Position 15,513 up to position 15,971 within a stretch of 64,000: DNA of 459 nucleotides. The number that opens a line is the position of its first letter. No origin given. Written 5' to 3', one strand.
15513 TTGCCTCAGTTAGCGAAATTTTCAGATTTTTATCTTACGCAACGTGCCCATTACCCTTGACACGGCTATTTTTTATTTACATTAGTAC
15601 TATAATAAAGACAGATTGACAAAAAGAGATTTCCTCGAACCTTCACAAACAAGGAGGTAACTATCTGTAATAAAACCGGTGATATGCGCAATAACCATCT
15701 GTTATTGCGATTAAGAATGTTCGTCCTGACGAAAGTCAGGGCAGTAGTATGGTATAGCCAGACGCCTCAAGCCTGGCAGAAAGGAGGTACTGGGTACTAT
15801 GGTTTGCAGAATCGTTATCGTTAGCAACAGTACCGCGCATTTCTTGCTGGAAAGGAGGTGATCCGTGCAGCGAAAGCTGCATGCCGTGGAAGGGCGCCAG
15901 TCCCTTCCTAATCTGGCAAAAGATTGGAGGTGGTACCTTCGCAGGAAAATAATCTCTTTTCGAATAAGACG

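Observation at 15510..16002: ORF-poor ~490-nt gap after ychF holding a candidate ~385-nt structured RNA with four Shine-Dalgarno-perfect boxes, one mirroring the 16S 3' end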

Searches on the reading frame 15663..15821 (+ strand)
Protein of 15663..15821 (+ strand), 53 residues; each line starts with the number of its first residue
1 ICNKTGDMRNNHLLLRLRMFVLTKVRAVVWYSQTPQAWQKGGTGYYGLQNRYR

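Call 39: search_protein_families(library=pfam, max_evalue=10, proteins=[window:15663-15821:+])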
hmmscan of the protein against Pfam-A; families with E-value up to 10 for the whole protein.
seq(53 aa): 1 family
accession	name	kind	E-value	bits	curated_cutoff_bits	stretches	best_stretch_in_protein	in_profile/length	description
PF11545.14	HemeBinding_Shp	-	0.098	12.9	26.4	1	8-44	107-142/148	Cell surface heme-binding protein Shp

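Call 46: find_homologous_proteins(query=A3, max_evalue=10)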
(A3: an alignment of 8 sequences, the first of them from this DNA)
Query A3 (8 sequences) (53 aa, profile of the alignment): 2 proteins with E <= 10 among 49 candidates.
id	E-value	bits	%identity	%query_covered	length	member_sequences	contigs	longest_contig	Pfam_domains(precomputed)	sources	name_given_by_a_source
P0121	1.3e-14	72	100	87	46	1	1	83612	-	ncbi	-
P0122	9.3e-13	66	-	-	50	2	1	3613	-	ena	-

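Call 49: find_encoding_contigs(protein=P0122, flank=3000, max_places=4)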
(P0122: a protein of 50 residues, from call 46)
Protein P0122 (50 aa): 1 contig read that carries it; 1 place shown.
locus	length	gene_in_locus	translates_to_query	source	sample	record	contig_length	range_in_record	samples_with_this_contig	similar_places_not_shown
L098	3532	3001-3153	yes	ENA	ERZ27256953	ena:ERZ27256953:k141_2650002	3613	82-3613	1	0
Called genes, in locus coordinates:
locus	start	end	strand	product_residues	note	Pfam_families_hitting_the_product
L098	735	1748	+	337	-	PF01820:Dala_Dala_lig_N, PF02222:ATP-grasp, PF02655:ATP-grasp_3 (weak), PF07478:Dala_Dala_lig_C, PF02786:CPSase_L_D2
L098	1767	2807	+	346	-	PF01926:MMR_HSR1, PF02421:FeoB_N, PF06071:YchF-GTPase_C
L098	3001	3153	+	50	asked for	-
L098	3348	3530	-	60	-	?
